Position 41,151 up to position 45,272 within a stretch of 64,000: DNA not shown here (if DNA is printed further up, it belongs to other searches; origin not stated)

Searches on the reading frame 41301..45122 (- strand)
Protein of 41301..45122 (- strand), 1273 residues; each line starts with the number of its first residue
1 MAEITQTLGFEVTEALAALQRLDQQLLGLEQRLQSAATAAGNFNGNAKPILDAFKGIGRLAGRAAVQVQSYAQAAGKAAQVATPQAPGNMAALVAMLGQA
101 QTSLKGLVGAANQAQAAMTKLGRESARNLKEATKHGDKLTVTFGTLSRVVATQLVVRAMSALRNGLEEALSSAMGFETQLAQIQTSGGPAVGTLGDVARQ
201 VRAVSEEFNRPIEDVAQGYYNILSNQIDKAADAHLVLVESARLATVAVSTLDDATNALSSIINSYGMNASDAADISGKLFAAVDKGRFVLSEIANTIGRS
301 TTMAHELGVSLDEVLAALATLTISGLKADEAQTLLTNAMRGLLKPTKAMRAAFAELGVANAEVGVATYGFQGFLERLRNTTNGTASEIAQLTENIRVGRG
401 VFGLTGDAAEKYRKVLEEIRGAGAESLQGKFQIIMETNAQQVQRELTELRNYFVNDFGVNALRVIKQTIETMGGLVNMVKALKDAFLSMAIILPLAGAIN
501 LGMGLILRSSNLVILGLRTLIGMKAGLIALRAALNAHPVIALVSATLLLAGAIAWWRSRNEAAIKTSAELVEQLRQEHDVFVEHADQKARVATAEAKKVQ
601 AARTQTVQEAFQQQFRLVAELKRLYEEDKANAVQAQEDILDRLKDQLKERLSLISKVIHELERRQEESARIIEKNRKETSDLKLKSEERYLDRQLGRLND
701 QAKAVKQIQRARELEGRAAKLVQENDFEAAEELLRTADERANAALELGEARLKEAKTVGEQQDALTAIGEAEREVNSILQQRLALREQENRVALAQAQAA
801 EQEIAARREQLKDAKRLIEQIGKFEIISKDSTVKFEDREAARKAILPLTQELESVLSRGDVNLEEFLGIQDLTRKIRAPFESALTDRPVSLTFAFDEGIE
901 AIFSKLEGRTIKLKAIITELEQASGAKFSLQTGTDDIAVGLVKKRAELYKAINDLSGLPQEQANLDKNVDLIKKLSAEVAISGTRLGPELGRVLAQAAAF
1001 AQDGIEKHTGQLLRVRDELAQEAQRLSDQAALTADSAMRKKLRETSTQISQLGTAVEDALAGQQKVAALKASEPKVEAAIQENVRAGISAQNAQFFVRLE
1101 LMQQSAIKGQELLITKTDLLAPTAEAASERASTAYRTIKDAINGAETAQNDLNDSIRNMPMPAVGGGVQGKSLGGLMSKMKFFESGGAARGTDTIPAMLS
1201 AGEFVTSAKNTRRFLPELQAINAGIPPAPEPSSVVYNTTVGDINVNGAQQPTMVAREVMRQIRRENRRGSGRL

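Call 26: search_protein_families(library=pfam, proteins=[window:41301-45122:-], max_evalue=0.01)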
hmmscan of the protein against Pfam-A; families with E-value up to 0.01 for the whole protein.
window:41301-45122:- (1273 aa): 1 family
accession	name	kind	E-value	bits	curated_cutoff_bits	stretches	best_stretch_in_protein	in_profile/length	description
PF10145.14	PhageMin_Tail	-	2.7e-24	86.6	33.2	1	201-386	4-189/201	Phage-related minor tail protein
